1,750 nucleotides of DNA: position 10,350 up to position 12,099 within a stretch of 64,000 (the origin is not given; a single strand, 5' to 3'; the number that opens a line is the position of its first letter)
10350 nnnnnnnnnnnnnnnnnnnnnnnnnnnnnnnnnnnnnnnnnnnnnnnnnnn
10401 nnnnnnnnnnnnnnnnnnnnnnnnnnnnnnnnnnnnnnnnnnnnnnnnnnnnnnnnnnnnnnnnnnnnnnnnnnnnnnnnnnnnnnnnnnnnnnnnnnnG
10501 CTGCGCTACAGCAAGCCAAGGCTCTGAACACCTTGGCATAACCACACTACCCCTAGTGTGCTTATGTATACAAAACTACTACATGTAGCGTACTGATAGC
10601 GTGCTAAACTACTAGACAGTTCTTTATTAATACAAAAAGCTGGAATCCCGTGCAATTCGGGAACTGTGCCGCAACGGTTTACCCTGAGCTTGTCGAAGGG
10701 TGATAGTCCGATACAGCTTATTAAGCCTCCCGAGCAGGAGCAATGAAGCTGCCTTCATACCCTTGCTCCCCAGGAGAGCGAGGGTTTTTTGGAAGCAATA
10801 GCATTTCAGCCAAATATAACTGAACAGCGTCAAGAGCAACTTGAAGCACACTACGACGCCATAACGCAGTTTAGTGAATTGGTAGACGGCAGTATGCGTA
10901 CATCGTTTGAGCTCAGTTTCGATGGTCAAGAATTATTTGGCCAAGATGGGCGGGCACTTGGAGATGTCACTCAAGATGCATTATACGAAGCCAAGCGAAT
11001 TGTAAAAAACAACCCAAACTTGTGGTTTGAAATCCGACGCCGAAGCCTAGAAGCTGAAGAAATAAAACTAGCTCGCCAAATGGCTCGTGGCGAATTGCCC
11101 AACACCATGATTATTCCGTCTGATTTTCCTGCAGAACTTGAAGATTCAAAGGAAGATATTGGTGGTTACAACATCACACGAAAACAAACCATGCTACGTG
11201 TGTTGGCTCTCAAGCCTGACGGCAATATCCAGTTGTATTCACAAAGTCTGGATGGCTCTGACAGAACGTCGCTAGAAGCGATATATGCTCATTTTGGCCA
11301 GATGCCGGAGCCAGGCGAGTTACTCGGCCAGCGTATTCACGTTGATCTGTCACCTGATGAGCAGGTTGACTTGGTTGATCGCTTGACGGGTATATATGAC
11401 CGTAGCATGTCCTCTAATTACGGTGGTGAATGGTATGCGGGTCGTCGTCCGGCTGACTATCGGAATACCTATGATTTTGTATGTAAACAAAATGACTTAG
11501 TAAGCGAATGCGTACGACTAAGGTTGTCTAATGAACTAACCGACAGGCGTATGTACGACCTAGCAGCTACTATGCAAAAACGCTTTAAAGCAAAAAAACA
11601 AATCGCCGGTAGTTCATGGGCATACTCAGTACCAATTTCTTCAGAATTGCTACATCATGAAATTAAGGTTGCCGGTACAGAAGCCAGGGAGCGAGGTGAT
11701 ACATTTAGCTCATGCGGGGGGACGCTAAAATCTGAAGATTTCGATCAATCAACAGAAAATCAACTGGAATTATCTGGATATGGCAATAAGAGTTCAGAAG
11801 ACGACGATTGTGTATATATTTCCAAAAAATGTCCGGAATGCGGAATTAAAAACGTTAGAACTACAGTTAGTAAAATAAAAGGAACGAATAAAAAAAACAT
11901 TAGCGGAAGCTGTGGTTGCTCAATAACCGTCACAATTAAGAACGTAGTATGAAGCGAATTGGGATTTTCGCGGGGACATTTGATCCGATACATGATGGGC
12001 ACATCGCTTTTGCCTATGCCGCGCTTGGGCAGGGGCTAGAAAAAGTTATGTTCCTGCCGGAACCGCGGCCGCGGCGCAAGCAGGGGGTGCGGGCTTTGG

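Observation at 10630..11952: Candidate cobalamin riboswitch controlling an ORFan with a zinc-ribbon tail (and possibly nadD)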

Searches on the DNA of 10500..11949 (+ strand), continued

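Call 54: search_with_rna_model(model_id=R1, sources=[L070, L071], max_evalue=1, show_alignments=2)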
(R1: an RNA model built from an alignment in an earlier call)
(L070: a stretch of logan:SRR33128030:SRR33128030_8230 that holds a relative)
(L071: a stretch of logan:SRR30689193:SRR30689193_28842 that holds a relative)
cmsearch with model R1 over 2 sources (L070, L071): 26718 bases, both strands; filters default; matches with E-value up to 1: 2.
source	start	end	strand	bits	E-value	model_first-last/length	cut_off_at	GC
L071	5832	5939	+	67.7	3.8e-14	1-109/109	no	0.48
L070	5818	5947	+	65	1.7e-13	1-109/109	no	0.42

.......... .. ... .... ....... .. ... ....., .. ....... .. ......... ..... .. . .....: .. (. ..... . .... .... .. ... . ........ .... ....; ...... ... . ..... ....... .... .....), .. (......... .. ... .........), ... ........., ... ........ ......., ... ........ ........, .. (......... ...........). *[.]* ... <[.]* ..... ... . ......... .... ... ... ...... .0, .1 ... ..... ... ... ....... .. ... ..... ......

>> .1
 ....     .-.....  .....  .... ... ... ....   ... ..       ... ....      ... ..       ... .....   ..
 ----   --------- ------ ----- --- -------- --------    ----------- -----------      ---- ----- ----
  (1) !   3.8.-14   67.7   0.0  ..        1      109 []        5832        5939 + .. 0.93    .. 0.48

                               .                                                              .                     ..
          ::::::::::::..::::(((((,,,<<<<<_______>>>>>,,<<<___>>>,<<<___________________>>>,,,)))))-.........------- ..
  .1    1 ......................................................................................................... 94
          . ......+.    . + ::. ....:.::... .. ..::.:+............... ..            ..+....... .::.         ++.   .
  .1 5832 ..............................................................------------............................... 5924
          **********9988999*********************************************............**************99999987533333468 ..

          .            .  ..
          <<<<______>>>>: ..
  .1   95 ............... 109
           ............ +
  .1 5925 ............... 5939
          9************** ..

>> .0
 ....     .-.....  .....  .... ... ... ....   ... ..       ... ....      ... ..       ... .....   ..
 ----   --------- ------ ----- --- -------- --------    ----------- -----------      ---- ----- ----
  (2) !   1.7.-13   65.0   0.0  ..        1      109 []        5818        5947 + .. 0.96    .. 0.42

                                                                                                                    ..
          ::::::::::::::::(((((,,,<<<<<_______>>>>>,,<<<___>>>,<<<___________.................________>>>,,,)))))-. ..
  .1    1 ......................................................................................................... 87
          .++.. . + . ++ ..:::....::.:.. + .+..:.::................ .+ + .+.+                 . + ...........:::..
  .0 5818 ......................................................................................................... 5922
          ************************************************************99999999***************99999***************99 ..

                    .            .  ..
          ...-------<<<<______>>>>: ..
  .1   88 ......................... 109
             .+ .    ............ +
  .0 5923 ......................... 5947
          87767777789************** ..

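Call 55: search_rna_families(sources=[L070, L071], threshold=evalue, max_evalue=0.01)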
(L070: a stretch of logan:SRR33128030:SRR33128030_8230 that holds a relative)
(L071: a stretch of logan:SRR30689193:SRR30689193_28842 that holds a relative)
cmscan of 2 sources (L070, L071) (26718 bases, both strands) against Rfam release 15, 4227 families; matches with E-value up to 0.01: 2.
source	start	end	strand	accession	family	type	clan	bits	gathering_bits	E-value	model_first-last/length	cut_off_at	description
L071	5836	5914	+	RF01689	AdoCbl-II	Cis-reg; riboswitch;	CL00101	33.3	36.5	0.00023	1-81/81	no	AdoCbl-II (Cobalamin/B12) riboswitch aptamer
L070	5796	5938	+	RF00174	Cobalamin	Cis-reg; riboswitch;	CL00101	27.7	31.5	0.0017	1-189/189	no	Cobalamin riboswitch aptamer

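Call 62: search_with_rna_model(model_id=R1, sources=[L073, L074, L075], max_evalue=1, show_alignments=3)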
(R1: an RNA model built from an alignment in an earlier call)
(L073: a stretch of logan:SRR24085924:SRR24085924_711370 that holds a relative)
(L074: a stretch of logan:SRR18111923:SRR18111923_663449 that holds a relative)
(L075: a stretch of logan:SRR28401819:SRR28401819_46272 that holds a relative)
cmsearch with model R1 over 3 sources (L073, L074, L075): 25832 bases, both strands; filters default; matches with E-value up to 1: 3.
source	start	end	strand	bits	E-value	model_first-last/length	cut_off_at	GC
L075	1021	1136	+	89.2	3.6e-19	1-109/109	no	0.52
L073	5804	5940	+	47.2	2.3e-09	1-109/109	no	0.55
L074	1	99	+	22.7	0.0012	39-109/109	5'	0.55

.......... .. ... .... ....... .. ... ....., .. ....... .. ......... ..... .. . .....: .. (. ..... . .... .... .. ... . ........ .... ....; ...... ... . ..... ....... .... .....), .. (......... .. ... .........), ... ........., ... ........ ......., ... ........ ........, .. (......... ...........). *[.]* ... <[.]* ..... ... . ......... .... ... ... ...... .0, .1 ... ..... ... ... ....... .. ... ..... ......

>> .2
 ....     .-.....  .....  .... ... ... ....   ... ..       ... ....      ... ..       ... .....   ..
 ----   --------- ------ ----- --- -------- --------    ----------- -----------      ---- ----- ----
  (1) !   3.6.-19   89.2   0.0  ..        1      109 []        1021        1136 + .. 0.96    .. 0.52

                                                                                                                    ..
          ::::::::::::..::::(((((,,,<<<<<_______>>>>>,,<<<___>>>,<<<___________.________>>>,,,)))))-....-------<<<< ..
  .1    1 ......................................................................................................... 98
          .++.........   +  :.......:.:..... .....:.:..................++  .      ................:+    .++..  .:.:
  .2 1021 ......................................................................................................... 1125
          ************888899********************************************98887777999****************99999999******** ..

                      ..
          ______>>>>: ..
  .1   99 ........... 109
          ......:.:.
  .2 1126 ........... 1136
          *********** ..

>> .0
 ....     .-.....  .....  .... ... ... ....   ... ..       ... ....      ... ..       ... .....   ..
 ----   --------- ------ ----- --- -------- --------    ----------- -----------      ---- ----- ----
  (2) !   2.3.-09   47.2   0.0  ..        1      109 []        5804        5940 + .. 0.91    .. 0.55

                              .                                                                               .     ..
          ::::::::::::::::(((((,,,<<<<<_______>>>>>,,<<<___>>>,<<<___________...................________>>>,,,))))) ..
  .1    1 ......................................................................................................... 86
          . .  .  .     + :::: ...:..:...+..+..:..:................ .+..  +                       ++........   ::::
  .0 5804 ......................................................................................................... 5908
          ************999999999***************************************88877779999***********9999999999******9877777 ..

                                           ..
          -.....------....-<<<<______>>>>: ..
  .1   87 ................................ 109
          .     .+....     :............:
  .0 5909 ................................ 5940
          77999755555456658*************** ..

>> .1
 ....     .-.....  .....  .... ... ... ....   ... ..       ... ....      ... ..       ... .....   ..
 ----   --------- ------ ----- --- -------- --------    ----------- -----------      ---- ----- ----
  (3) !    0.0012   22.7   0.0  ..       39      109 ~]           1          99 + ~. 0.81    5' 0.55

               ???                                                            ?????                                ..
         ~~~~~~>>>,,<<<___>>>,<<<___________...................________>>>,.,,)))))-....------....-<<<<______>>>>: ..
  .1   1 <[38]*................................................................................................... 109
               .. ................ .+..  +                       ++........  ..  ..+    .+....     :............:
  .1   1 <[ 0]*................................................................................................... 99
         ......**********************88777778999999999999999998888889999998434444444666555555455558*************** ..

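Call 82: search_rna_families(sources=[L077, L098, L101, L112, L117, L141, L145, L149, L154, L155, L161, L164, L165, L167, L175, L177, L182, L187, L190, L191], threshold=gathering)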
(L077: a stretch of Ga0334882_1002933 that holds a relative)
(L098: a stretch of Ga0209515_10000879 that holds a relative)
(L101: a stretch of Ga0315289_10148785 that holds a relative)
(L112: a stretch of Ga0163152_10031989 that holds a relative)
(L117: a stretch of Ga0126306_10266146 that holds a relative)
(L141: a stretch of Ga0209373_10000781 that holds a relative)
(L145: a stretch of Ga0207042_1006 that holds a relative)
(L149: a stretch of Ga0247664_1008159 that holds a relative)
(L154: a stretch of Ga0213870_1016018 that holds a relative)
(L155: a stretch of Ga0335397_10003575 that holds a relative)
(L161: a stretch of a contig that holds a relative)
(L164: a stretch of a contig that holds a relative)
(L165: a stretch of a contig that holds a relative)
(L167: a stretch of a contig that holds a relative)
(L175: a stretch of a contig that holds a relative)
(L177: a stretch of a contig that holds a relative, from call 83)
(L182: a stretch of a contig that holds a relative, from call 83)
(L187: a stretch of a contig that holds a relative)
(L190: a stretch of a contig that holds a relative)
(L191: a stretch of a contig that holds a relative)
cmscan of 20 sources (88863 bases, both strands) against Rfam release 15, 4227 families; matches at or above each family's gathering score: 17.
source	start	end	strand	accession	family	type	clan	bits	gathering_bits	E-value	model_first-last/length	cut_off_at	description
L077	4894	4966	-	RF00005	tRNA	Gene; tRNA;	CL00001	71.4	29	1.7e-13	1-71/71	no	tRNA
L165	266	345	+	RF01689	AdoCbl-II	Cis-reg; riboswitch;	CL00101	57.5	36.5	2.5e-11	1-81/81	no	AdoCbl-II (Cobalamin/B12) riboswitch aptamer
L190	3010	3160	+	RF00174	Cobalamin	Cis-reg; riboswitch;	CL00101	54.6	31.5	1.1e-10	1-189/189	no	Cobalamin riboswitch aptamer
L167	5759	5836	-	RF01689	AdoCbl-II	Cis-reg; riboswitch;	CL00101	51.1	36.5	2.5e-09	1-81/81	no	AdoCbl-II (Cobalamin/B12) riboswitch aptamer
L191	106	249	+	RF01482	AdoCbl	Cis-reg; riboswitch;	CL00101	50.9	50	3e-06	1-149/149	no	AdoCbl (Cobalamin/B12) riboswitch aptamer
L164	1095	1240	+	RF01482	AdoCbl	Cis-reg; riboswitch;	CL00101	50.8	50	3.2e-06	1-149/149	no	AdoCbl (Cobalamin/B12) riboswitch aptamer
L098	5096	5181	-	RF01689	AdoCbl-II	Cis-reg; riboswitch;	CL00101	49.1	36.5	1e-08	1-81/81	no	AdoCbl-II (Cobalamin/B12) riboswitch aptamer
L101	246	318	+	RF01689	AdoCbl-II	Cis-reg; riboswitch;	CL00101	41.9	36.5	1.7e-06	1-81/81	no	AdoCbl-II (Cobalamin/B12) riboswitch aptamer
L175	1825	1901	-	RF01689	AdoCbl-II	Cis-reg; riboswitch;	CL00101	41.4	36.5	2.5e-06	1-81/81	no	AdoCbl-II (Cobalamin/B12) riboswitch aptamer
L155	1548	1621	-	RF01689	AdoCbl-II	Cis-reg; riboswitch;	CL00101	40.8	36.5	3.7e-06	1-81/81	no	AdoCbl-II (Cobalamin/B12) riboswitch aptamer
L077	4711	4837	-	RF00174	Cobalamin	Cis-reg; riboswitch;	CL00101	39.2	31.5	2.8e-06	1-189/189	no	Cobalamin riboswitch aptamer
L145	1312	1381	-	RF00174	Cobalamin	Cis-reg; riboswitch;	CL00101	38.2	31.5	5.7e-06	45-169/189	no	Cobalamin riboswitch aptamer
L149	1841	1926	-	RF01689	AdoCbl-II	Cis-reg; riboswitch;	CL00101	38.1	36.5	2.6e-05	1-81/81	no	AdoCbl-II (Cobalamin/B12) riboswitch aptamer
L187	3369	3458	-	RF01689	AdoCbl-II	Cis-reg; riboswitch;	CL00101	37.8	36.5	3.1e-05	1-81/81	no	AdoCbl-II (Cobalamin/B12) riboswitch aptamer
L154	747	824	+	RF01689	AdoCbl-II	Cis-reg; riboswitch;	CL00101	37.2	36.5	4.8e-05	1-81/81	no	AdoCbl-II (Cobalamin/B12) riboswitch aptamer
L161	1522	1715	+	RF00174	Cobalamin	Cis-reg; riboswitch;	CL00101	33.2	31.5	0.00015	1-189/189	no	Cobalamin riboswitch aptamer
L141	2835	3068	-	RF00174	Cobalamin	Cis-reg; riboswitch;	CL00101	31.6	31.5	0.00044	1-189/189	no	Cobalamin riboswitch aptamer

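Call 83: search_with_rna_model(model_id=R1, sources=[L077, L098, L100, L101, L112, L116, L117, L129, L141, L143, L145, L149, L154, L155, L161, L164, L165, L167, L171, L175, L177, L182, L187, L190, L191, L084, L097, L105], max_evalue=0.01)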
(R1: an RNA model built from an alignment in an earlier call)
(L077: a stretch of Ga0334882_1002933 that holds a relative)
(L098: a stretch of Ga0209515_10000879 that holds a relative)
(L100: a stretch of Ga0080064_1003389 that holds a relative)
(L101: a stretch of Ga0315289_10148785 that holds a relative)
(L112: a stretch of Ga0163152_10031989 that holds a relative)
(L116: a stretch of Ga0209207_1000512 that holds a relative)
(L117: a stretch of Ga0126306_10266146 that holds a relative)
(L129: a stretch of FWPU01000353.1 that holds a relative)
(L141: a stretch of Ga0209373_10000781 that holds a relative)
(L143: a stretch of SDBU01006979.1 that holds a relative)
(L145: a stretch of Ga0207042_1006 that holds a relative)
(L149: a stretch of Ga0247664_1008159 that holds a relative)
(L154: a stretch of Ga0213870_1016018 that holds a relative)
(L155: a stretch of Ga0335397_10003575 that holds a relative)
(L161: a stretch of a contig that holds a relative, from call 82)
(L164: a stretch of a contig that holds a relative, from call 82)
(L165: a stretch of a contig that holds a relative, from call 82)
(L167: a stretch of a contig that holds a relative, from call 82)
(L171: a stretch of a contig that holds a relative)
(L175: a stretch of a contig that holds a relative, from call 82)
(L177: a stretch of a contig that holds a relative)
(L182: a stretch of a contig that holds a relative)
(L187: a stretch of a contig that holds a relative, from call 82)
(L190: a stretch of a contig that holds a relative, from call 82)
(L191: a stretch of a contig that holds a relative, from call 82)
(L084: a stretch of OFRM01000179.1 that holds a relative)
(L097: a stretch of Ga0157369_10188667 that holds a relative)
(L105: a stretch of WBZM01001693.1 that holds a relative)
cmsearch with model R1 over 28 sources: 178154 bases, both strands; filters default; matches with E-value up to 0.01: 30.
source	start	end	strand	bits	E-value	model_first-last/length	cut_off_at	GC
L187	3348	3462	-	97.5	2.8e-20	1-109/109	no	0.48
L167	5744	5839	-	92.7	3.8e-19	1-109/109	no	0.44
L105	5722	5828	+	89.9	1.7e-18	1-109/109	no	0.49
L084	2516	2653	+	82.1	1.1e-16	1-109/109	no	0.48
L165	263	364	+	70.1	6.9e-14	1-109/109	no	0.32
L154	746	840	+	69.2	1.2e-13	1-109/109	no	0.49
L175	1807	1904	-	67.9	2.2e-13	1-109/109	no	0.46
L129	6894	7037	-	67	3.8e-13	1-109/109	no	0.42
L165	1465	1558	+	65.2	9.6e-13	1-109/109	no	0.47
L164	1099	1221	+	65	1.1e-12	1-109/109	no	0.4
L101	239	337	+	65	1.1e-12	1-109/109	no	0.43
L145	1285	1398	-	64.6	1.3e-12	1-109/109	no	0.57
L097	2082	2167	-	63.4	2.6e-12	27-109/109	5'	0.55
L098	5077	5188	-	60.4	1.3e-11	1-109/109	no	0.54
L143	8516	8618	+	59.9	1.7e-11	1-109/109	no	0.46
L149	1814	1933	-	55.8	1.5e-10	1-109/109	no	0.56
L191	114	233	+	55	2.4e-10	1-109/109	no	0.47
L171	565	668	+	54.4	3.2e-10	1-109/109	no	0.47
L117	1063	1175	-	51.4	1.6e-09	1-109/109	no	0.46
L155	1532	1624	-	50.4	2.8e-09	1-109/109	no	0.43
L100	10874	10969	-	48.4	7.8e-09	1-109/109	no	0.45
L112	3942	4053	-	47.4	1.4e-08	1-109/109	no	0.48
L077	4714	4813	-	46.6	2.1e-08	1-109/109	no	0.52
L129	7847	7948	-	45.5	3.8e-08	1-109/109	no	0.45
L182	148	269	+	41.7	2.9e-07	1-109/109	no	0.55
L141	2912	3044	-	41.2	3.8e-07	1-109/109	no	0.41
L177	3900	4027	+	39.5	9.4e-07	1-109/109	no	0.52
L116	2967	3033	+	37.7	2.6e-06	21-82/109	no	0.61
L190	3043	3165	+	36.6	4.5e-06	1-109/109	no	0.59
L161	1567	1656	+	28.3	0.00038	1-109/109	no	0.41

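Call 98: search_with_rna_model(model_id=R1, sources=[L089, L103, L106, L115, L132, L136, L181, L044], max_evalue=0.01)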
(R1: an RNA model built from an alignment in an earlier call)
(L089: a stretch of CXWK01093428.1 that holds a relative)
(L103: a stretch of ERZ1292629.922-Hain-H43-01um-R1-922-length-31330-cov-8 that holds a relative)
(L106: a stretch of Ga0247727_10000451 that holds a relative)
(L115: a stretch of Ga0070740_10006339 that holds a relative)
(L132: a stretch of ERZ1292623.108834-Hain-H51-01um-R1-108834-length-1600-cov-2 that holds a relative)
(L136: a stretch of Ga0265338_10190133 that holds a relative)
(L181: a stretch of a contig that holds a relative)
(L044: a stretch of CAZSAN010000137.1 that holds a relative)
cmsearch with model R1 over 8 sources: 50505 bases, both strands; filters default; matches with E-value up to 0.01: 9.
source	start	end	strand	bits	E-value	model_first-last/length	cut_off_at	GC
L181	4679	4797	+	64.6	3.8e-13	1-109/109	no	0.48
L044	246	359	+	63.7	6.2e-13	1-109/109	no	0.52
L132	132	276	-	58.2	1.2e-11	1-109/109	no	0.49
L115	5920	6041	+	51.8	3.6e-10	1-109/109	no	0.5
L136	139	298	-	47.6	3.4e-09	1-109/109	no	0.41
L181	3120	3222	+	47.4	3.9e-09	1-109/109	no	0.4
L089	1149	1243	-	42.6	5.2e-08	1-109/109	no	0.51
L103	3676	3820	+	31.9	1.6e-05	1-109/109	no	0.49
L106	4122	4338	+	23.5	0.0014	1-109/109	no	0.47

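Call 113: search_with_rna_model(model_id=R1, sources=[L076, L078, L079, L080, L081, L082, L083, L085, L086, L087, L088, L090, L091, L092, L093, L094, L095, L096, L099, L102, L104, L107, L108, L109, L110, L111, L113, L114, L118, L119, L120, L121, L122, L123, L124, L125, L126, L127, L128, L130, L131, L133, L134, L135, L137, L138, L139, L140, L142, L144, L146, L147, L148, L150, L151, L152, L153, L156, L157, L158, L159, L160, L162, L163, L166, L168, L169, L170, L172, L173, L174, L176, L178, L179, L180, L183, L184, L185, L186, L188, L189, L192, L193, L194, L195], max_evalue=0.01)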
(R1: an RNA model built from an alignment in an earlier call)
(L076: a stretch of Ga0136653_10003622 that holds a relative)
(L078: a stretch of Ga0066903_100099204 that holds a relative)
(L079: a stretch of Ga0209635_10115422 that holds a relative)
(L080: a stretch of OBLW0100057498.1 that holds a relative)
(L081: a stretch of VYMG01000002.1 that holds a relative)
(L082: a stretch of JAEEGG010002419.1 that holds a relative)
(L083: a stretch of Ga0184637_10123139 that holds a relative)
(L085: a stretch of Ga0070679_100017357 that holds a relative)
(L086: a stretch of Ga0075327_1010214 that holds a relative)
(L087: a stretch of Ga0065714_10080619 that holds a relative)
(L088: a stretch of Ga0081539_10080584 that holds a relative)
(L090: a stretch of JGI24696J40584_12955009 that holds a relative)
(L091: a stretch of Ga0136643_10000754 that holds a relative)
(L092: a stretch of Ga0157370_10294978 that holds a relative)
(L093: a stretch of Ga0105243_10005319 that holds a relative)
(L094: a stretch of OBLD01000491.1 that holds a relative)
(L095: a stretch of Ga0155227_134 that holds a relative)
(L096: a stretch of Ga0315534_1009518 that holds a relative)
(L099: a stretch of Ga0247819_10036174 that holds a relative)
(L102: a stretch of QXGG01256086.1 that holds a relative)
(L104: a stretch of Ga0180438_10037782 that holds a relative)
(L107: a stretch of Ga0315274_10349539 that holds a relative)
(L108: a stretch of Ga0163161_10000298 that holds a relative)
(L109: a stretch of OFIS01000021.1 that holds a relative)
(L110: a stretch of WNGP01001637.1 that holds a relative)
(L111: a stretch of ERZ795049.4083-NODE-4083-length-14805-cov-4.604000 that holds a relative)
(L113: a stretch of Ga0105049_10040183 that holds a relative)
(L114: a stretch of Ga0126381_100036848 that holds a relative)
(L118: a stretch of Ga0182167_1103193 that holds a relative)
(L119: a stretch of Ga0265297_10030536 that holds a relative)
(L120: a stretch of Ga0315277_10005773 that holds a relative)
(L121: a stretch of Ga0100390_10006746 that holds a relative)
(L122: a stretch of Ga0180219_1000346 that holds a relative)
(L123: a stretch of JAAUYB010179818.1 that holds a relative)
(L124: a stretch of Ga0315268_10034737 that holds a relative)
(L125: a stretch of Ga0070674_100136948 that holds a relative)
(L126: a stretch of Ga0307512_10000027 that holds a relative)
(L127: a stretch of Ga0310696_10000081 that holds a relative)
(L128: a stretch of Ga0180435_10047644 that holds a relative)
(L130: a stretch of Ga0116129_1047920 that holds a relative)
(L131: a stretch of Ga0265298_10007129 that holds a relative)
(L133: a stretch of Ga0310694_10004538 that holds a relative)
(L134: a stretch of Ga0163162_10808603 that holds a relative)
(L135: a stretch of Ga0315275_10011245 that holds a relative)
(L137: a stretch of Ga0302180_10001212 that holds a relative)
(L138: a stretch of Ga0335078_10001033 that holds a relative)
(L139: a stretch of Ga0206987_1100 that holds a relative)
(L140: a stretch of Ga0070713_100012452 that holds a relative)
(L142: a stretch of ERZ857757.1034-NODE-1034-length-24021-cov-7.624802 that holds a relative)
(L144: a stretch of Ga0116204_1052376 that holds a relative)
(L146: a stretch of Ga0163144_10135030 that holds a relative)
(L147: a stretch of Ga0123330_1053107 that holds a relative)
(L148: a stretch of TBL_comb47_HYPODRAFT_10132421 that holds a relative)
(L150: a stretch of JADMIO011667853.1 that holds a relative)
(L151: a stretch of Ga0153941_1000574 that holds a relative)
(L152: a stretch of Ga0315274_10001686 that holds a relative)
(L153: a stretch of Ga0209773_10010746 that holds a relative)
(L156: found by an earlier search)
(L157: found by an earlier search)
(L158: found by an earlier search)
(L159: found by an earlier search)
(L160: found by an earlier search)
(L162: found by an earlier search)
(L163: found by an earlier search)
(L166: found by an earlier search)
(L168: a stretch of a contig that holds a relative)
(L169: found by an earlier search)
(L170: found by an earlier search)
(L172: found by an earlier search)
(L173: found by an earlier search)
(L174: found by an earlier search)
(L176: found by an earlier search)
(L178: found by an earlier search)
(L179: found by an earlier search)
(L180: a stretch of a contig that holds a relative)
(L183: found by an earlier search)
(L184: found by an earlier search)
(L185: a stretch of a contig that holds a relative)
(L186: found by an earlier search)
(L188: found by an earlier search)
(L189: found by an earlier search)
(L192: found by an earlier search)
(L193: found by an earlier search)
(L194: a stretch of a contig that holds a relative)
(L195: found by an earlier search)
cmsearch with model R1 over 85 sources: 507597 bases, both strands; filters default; matches with E-value up to 0.01: 15.
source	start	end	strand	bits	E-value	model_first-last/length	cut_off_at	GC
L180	1669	1802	-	83.8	1.3e-16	1-109/109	no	0.49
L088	1590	1709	+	50.4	7.9e-09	1-109/109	no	0.43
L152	569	700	+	48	2.9e-08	1-109/109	no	0.55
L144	939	1065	-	47.4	3.9e-08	1-109/109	no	0.35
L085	6862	6966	-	43.5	3.1e-07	12-109/109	5'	0.5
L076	5270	5329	+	40.6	1.5e-06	22-81/109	no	0.63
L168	3203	3262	+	40.6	1.5e-06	22-81/109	no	0.63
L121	6544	6686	-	36.2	1.6e-05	1-109/109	no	0.49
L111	13734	13862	+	34.5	3.9e-05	1-109/109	no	0.33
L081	5764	5874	+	33.6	6.3e-05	1-109/109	no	0.58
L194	179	293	-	33.2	8e-05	1-109/109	no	0.57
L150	1217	1290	-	32.6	0.00011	19-84/109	no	0.69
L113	382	451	+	31.9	0.00016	25-79/109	no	0.47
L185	599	722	+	28.1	0.0012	1-109/109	no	0.6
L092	638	822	-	24.8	0.0072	1-109/109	no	0.61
